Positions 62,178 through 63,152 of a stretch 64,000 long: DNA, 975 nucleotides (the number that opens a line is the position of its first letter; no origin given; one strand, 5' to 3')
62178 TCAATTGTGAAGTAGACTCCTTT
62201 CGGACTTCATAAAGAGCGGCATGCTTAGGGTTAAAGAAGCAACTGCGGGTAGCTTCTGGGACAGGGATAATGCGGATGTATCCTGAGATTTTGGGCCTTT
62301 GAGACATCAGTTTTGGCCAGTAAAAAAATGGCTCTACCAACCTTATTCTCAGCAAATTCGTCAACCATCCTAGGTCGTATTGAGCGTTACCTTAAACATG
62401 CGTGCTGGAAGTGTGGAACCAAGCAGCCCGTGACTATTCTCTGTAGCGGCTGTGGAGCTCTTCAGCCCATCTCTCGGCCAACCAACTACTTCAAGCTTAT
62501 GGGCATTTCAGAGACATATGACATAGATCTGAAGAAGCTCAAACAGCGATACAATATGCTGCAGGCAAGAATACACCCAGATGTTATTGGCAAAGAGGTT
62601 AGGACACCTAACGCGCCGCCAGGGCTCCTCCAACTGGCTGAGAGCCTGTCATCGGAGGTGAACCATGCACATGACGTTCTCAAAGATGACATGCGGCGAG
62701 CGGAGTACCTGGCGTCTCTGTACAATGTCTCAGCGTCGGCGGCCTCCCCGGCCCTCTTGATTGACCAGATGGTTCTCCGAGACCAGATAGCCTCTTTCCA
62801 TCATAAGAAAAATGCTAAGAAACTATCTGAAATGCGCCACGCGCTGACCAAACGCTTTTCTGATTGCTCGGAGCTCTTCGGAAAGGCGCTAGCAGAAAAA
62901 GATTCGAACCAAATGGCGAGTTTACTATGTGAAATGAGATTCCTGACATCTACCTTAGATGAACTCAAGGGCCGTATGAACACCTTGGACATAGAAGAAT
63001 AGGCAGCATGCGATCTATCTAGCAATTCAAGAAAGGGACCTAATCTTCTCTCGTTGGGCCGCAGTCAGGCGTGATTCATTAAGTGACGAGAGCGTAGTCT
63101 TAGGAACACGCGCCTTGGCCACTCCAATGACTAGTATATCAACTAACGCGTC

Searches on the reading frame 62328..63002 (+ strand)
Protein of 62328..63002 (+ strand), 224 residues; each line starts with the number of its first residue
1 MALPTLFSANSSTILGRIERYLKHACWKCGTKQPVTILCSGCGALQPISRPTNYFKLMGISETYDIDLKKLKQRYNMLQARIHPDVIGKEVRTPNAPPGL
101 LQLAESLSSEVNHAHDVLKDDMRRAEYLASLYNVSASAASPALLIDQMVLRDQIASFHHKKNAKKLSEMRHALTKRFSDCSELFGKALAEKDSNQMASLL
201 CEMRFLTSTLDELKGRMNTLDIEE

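Call 3: search_protein_families(library=pfam, proteins=[window:62328-63002:+], max_evalue=1)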
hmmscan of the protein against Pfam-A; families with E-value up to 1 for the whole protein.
window:62328-63002:+ (224 aa): 5 families
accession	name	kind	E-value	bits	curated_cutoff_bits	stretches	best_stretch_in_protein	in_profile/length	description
PF07743.18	HSCB_C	-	3.9e-11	43.6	22.1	1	140-214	2-74/74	HSCB C-terminal oligomerisation domain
PF00226.36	DnaJ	-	4.9e-06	27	27.8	1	53-127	1-62/63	DnaJ domain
PF13248.11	Zn_ribbon_3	-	0.047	13.6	27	1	25-44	4-24/26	zinc-ribbon domain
PF05495.17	zf-CHY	-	0.049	14.5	31.3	1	24-44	43-63/68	CHY zinc finger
PF16093.10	PAC4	-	0.16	12.4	31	1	148-201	7-64/77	Proteasome assembly chaperone 4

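Call 4: search_solved_structures(query=window:62328-63002:+, max_evalue=1, show_alignments=2)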
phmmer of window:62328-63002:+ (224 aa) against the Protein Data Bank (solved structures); distinct sequences matched with E-value up to 1: 18.
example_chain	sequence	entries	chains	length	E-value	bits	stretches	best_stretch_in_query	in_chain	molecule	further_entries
3bvo_A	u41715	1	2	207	5.8e-13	52.2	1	25-214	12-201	Co-chaperone protein HscB, mitochondrial precursor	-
4it5_A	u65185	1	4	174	2.9e-11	46.6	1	51-156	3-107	Co-chaperone protein HscB homolog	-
1fpo_A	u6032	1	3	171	1.1e-09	41.5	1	53-208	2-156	CHAPERONE PROTEIN HSCB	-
3uo2_A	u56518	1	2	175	5.4e-05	26.2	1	64-206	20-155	J-type co-chaperone JAC1, mitochondrial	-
3uo3_A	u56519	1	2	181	6.1e-05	26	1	64-206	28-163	J-type co-chaperone JAC1, mitochondrial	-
2kqx_A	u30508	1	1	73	0.00019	24.4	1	52-127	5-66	Curved DNA-binding protein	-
3ucs_C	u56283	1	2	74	0.0002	24.3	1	52-127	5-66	Curved DNA-binding protein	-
3lz8_A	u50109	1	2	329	0.039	16.8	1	53-127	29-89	Putative chaperone DnaJ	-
3apq_A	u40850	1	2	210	0.14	15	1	53-127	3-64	DnaJ homolog subfamily C member 10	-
1bqz_A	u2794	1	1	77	0.16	14.8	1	53-127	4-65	DNAJ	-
6iws_A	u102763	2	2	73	0.18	14.7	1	52-127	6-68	DnaJ homolog subfamily A member 3, mitochondrial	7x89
2dn9_A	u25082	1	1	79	0.19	14.6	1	53-128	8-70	DnaJ homolog subfamily A member 3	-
7am2_BS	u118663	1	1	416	0.32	13.8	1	50-131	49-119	DNAj-like protein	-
1bq0_A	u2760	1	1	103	0.44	13.4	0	53-127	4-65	DNAJ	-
5ayk_A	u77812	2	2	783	0.46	13.3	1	52-127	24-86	DnaJ homolog subfamily C member 10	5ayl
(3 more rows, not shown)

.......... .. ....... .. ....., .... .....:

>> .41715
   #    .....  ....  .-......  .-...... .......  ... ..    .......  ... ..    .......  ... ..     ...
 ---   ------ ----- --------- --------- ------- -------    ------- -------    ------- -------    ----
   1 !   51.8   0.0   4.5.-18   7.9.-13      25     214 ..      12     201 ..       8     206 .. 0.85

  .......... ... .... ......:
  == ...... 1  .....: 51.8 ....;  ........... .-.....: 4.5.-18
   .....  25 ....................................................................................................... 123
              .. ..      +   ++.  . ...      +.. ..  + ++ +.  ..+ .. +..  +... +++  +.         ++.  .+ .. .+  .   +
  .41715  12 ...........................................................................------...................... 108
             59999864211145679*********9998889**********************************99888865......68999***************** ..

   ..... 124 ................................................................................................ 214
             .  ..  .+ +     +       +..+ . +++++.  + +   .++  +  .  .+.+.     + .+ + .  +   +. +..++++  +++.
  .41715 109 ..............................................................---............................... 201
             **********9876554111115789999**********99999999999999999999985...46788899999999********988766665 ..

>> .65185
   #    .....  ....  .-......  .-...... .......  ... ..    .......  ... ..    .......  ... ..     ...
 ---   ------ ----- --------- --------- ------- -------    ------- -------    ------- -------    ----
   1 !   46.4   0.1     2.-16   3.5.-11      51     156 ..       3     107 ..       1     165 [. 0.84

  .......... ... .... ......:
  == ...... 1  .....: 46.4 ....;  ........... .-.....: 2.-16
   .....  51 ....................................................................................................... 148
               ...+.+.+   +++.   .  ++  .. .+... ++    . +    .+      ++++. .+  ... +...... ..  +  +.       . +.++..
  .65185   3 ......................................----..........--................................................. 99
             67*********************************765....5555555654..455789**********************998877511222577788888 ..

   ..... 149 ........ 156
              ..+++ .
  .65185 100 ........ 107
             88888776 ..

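Call 6: list_cluster_members(proteins=[window:62328-63002:+, window:60628-62307:-, window:63027-63974:-, window:58036-60576:-])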
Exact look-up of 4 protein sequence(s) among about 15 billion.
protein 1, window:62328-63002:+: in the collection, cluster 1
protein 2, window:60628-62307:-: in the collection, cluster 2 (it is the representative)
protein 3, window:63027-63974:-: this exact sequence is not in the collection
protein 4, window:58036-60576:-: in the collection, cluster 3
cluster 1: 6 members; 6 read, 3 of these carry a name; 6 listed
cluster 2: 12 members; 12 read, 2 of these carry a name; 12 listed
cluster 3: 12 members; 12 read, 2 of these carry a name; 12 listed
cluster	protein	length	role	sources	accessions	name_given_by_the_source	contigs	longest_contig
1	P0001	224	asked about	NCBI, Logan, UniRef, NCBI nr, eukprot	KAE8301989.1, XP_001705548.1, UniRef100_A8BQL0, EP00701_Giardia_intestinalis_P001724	Jac1 [Giardia duodenalis] | Jac1 n=1 Tax=Giardia intestinalis (strain ATCC 50803 / WB clone C6) TaxID=184922 ... | Jac1 [Giardia intestinalis]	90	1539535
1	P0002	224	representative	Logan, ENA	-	-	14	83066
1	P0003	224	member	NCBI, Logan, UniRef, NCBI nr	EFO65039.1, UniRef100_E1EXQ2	Chaperone protein dnaJ [Giardia lamblia P15] | Chaperone protein dnaJ n=1 Tax=Giardia intestinalis (strain P15) TaxID=658858 ...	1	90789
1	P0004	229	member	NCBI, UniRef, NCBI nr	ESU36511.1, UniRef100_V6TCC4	Chaperone protein hscB [Giardia duodenalis] | Chaperone protein hscB n=1 Tax=Giardia intestinalis TaxID=5741 RepID=V6TCC4_GIAIN | Chaperone protein hscB [Giardia intestinalis]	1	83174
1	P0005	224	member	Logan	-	-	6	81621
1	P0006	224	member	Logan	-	-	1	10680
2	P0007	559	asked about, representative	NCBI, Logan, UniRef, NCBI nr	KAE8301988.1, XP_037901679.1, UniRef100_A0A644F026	hypothetical protein GL50803_0061271 [Giardia duodenalis] | Uncharacterized protein n=1 Tax=Giardia intestinalis (strain ATCC 50803 / WB clone C6) ... | hypothetical protein GL50803_0061271 [Giardia intestinalis]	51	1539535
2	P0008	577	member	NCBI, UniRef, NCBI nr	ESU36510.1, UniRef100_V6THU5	Hypothetical protein DHA2_154377 [Giardia duodenalis] | Uncharacterized protein n=1 Tax=Giardia intestinalis TaxID=5741 RepID=V6THU5_GIAIN | Hypothetical protein DHA2_154377 [Giardia intestinalis]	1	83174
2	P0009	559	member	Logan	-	-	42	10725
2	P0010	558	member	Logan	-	-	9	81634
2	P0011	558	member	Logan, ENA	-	-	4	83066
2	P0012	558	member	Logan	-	-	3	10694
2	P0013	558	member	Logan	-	-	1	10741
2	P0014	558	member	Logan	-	-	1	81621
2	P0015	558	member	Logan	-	-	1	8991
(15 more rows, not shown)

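Call 17: find_homologous_proteins(query=window:62328-63002:+, max_evalue=0.001)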
Query window:62328-63002:+ (224 aa): 5 proteins with E <= 0.001 among 348 candidates.
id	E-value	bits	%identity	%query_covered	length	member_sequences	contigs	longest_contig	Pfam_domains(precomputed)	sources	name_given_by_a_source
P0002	6.0e-143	492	99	100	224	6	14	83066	PF00226.37,PF07743.19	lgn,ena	-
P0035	5.3e-123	426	85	100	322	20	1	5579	PF00226.37,PF07743.19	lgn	-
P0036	4.1e-116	404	80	100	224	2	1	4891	PF00226.37,PF07743.19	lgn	-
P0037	8.3e-115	400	79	100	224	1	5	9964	PF00226.37,PF07743.19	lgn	-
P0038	1.6e-48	183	45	93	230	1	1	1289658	PF00226.37,PF07743.19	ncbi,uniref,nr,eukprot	ncbi:Jac1 [Giardia muris]|uniref:Jac1 n=1 Tax=Giardia muris TaxID=5742 RepID=A0A4Z1T298_GIAMU|nr:Jac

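Call 18: find_encoding_contigs(protein=P0038, flank=8000, max_places=2)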
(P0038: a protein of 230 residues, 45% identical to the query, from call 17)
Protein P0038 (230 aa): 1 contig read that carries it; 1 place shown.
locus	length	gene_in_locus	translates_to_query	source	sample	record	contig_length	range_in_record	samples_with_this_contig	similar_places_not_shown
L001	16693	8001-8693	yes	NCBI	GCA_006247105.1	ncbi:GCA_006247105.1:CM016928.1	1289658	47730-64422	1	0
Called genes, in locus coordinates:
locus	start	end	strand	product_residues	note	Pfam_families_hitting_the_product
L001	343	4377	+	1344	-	-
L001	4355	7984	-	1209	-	PF28302:FLJ43738_C (weak)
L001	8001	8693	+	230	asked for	PF00226:DnaJ (faint), PF07743:HSCB_C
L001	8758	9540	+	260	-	-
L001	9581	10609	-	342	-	PF13864:Enkurin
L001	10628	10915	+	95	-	PF01722:BolA (weak)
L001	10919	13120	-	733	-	PF00397:WW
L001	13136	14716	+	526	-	-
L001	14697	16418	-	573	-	-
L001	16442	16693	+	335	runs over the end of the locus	-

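Call 19: find_encoding_contigs(protein=P0037, flank=5000, max_places=3)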
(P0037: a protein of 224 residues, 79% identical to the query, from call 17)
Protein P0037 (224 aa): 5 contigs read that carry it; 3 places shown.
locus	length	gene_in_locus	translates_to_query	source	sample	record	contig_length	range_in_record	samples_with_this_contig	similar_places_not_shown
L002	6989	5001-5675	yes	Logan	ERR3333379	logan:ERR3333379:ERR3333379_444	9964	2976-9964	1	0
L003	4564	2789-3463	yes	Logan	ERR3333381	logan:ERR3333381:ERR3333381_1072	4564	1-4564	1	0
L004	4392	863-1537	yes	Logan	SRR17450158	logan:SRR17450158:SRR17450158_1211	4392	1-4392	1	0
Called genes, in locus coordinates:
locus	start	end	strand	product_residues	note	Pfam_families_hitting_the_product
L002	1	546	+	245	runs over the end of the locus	PF16561:AMPK1_CBM, PF04739:AMPKBI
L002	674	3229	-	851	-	PF07738:Sad1_UNC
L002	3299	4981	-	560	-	-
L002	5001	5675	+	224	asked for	PF00226:DnaJ (faint), PF07743:HSCB_C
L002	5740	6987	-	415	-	?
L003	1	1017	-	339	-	?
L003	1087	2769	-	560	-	-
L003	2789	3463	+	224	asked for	PF00226:DnaJ (faint), PF07743:HSCB_C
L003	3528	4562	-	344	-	?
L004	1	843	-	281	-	?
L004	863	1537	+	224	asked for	PF00226:DnaJ (faint), PF07743:HSCB_C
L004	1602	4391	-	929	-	?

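Call 20: find_encoding_contigs(protein=P0035, flank=5000, max_places=3)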
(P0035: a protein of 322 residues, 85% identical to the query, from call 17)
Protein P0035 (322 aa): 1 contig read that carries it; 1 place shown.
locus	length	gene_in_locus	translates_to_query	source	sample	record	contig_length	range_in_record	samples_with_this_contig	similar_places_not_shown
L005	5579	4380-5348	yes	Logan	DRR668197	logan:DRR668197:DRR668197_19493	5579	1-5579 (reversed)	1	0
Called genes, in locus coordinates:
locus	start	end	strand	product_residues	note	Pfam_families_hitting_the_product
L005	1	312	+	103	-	?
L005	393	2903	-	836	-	PF07738:Sad1_UNC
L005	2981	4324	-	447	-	-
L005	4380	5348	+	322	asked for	PF00226:DnaJ (weak), PF07743:HSCB_C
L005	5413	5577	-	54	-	?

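Call 21: find_encoding_contigs(protein=P0003, flank=5000, max_places=2)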
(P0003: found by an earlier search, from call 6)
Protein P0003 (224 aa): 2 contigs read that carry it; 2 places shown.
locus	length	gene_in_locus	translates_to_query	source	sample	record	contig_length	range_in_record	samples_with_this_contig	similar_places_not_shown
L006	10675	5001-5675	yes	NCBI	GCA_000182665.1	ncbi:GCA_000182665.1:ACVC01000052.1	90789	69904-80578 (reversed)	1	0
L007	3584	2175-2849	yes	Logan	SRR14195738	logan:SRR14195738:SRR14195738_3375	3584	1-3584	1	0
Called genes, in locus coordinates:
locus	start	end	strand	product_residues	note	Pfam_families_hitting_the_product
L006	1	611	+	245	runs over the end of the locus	PF16561:AMPK1_CBM, PF04739:AMPKBI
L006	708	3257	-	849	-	PF07738:Sad1_UNC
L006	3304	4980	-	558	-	-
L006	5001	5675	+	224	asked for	PF00226:DnaJ (weak), PF07743:HSCB_C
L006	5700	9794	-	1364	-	-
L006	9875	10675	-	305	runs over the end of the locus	PF13637:Ank_4 (faint)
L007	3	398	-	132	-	?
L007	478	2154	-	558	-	-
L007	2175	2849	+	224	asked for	PF00226:DnaJ (weak), PF07743:HSCB_C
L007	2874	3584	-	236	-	?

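Call 22: find_encoding_contigs(protein=P0036, flank=5000, max_places=2)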
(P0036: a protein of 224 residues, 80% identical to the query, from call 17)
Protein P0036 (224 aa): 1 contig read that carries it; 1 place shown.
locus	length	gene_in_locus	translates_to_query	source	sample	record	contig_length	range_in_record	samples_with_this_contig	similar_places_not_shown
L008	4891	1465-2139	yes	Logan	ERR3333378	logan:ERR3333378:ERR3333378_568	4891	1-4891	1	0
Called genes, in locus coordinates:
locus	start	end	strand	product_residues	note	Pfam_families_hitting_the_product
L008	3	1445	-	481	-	?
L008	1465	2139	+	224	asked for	PF00226:DnaJ (faint), PF07743:HSCB_C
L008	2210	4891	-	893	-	?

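Call 27: search_protein_families(library=pfam, proteins=[L001:4355-7984:-, L001:343-4377:+, L001:8758-9540:+, L006:5700-9794:-], max_evalue=0.1)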
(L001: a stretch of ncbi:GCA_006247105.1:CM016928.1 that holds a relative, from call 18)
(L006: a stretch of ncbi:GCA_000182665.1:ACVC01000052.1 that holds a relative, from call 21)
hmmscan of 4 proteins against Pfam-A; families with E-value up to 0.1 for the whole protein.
L001:4355-7984:- (1209 aa): 0 families

L001:343-4377:+ (1344 aa): 0 families

L001:8758-9540:+ (260 aa): 6 families
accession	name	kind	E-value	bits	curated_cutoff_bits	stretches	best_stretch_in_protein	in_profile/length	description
PF18044.7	zf-CCCH_4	-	0.00019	21.5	24.6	1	43-62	2-21/22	CCCH-type zinc finger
PF18345.7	zf_CCCH_4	-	0.00025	21.4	29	1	44-62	1-19/19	Zinc finger domain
PF00642.30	zf-CCCH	-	0.0018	18.6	20.5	2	43-62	5-25/27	Zinc finger C-x8-C-x5-C-x3-H type (and similar)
PF14608.12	zf-CCCH_2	-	0.0057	17.6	25.8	1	44-62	2-18/19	RNA-binding, Nab2-type zinc finger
PF25542.1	zf-CCCH_12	-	0.0086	16.2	27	1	45-64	11-29/30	CCCH zinc finger domain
PF16131.11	Torus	-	0.012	16.6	29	1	35-63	64-92/109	Torus domain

L006:5700-9794:- (1364 aa): 0 families

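Call 45: predict_structure(alignment_id=A1)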
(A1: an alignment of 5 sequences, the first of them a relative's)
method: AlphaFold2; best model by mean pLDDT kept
length: 559 residues; sequences in the alignment: 5
mean_pLDDT: 35.3   pTM: 0.33
mean pLDDT of the five models: 35.3, 33.9, 33.6, 33.3, 31.9
residues with pLDDT >= 90: 0; 70-90: 0; 50-70: 101; < 50: 458
segments of 3 or more residues with pLDDT < 50: 1-106, 127-155, 181-197, 199-201, 203-205, 207-217, 231-234, 247-461, 475-481, 483-486, 504-559
pLDDT, mean of each block of 10 residues (from residue 1): 25 22 22 20 19 20 24 25 23 32 48 57 49 35 39 51 58 53 41 45 48 47 56 52 48 32 31 21 20 21 24 34 26 21 21 25 30 24 26 24 30 35 27 25 34 45 53 48 51 55 49 41 35 35 39 34
secondary structure, 60 per line:
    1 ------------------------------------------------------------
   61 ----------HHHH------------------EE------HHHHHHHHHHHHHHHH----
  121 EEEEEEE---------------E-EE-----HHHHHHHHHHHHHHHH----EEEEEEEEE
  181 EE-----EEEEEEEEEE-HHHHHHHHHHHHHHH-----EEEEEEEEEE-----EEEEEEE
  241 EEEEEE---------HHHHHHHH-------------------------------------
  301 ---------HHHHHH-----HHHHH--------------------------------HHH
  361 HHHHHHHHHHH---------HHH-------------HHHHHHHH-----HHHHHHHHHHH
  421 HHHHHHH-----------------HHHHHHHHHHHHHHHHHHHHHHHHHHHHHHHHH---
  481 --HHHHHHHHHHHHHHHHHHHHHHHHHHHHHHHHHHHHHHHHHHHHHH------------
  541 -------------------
elements in order: H71-74 H101-116 E121-127 H152-167 E172-182 E188-197 H199-213 E219-228 E234-246 H256-263 H310-315 H321-325 H358-371 H397-404 H410-427 H445-477 H483-528

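Call 46: search_protein_representatives(alignment_id=A1)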
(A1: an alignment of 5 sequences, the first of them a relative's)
Query: 5 sequences, 558 profile positions. Proteins with E-value up to 0.001 (for the whole library): 6; up to 1e-10: 5; up to 1e-30: 4. The best 6 are listed.
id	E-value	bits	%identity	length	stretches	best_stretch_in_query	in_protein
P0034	0.0e+00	1186.9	-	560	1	1-557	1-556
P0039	1.1e-79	284.9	-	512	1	1-518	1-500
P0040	9.8e-67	242.1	-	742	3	278-514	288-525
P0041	3.1e-37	144.7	-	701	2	82-548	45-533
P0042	3.4e-16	75.3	-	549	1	193-504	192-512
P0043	7.4e-05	37.9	-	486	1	274-512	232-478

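Call 48: search_protein_families(library=pfam, proteins=[P0039, P0040, P0041, P0042, P0043], max_evalue=1)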
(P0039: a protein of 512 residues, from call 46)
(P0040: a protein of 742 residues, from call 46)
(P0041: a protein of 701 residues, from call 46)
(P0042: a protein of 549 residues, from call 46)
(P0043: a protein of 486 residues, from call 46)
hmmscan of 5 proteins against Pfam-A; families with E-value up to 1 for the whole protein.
P0039 (512 aa): 3 families
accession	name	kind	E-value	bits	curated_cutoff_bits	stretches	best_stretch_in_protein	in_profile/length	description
PF10473.14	CENP-F_leu_zip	-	0.039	14.4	34.5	1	431-504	11-80/140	Leucine-rich repeats of kinetochore protein Cenp-F/LEK1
PF15742.10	DUF4686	-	0.14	11.6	31.3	1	463-503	159-199/384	Domain of unknown function (DUF4686)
PF19454.4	DUF5992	-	0.16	12.4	23.8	1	179-227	53-101/106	Family of unknown function (DUF5992)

P0040 (742 aa): 0 families

P0041 (701 aa): 0 families

P0042 (549 aa): 1 family
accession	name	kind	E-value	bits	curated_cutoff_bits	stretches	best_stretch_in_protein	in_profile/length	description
PF16796.11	Microtub_bd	-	0.51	10.7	27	1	35-97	37-99/155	Microtubule binding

P0043 (486 aa): 1 family
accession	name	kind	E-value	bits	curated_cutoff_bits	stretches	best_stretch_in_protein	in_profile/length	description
PF17383.7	kleA_kleC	-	0.34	11.7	25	1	413-448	34-69/76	Uncharacterized KorC regulated protein A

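Call 50: search_solved_structures(query=A2, max_evalue=10, show_alignments=3)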
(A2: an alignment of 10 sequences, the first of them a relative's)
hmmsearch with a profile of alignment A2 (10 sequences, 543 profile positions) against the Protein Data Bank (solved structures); distinct sequences matched with E-value up to 10: 56.
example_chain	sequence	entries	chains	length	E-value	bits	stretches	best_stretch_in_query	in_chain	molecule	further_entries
5mm4_K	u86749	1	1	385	4.3e-06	28.5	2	46-119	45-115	kinesin-5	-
5mm7_K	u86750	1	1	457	7.3e-06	27.8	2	46-119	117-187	kinesin-5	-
4aqv_C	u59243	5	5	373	0.00031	22.4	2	57-117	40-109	KINESIN-LIKE PROTEIN KIF11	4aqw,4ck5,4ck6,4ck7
6tle_A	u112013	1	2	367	0.00084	21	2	61-115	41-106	Kinesin-like protein KIF11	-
3wpn_A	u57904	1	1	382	0.00092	20.8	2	58-115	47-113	Kinesin-like protein KIF11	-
5zo7_A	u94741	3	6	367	0.00093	20.8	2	61-115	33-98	Kinesin-like protein KIF11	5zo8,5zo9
4a1z_A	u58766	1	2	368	0.00096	20.8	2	61-115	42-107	KINESIN-LIKE PROTEIN KIF11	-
4a28_A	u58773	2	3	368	0.00096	20.8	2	61-115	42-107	KINESIN-LIKE PROTEIN KIF11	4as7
4b7b_A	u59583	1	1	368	0.00096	20.8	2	61-115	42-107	KINESIN-LIKE PROTEIN KIF11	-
1ii6_A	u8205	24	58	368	0.00096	20.8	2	61-115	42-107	KINESIN-RELATED MOTOR PROTEIN Eg5 | Kinesin-like protein KIF11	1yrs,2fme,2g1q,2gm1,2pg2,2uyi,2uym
3hqd_A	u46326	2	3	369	0.00096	20.8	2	61-115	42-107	Kinesin-like protein KIF11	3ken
4ap0_A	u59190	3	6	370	0.00097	20.8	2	61-115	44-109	KINESIN-LIKE PROTEIN KIF11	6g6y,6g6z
4zhi_A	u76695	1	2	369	0.00097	20.8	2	61-115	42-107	Kinesin-like protein KIF11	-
1q0b_A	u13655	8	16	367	0.00097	20.8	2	61-115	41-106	Kinesin-like protein KIF11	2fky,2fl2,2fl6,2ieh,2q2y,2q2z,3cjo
8yhh_A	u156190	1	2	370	0.00097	20.7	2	61-115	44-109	Kinesin-like protein KIF11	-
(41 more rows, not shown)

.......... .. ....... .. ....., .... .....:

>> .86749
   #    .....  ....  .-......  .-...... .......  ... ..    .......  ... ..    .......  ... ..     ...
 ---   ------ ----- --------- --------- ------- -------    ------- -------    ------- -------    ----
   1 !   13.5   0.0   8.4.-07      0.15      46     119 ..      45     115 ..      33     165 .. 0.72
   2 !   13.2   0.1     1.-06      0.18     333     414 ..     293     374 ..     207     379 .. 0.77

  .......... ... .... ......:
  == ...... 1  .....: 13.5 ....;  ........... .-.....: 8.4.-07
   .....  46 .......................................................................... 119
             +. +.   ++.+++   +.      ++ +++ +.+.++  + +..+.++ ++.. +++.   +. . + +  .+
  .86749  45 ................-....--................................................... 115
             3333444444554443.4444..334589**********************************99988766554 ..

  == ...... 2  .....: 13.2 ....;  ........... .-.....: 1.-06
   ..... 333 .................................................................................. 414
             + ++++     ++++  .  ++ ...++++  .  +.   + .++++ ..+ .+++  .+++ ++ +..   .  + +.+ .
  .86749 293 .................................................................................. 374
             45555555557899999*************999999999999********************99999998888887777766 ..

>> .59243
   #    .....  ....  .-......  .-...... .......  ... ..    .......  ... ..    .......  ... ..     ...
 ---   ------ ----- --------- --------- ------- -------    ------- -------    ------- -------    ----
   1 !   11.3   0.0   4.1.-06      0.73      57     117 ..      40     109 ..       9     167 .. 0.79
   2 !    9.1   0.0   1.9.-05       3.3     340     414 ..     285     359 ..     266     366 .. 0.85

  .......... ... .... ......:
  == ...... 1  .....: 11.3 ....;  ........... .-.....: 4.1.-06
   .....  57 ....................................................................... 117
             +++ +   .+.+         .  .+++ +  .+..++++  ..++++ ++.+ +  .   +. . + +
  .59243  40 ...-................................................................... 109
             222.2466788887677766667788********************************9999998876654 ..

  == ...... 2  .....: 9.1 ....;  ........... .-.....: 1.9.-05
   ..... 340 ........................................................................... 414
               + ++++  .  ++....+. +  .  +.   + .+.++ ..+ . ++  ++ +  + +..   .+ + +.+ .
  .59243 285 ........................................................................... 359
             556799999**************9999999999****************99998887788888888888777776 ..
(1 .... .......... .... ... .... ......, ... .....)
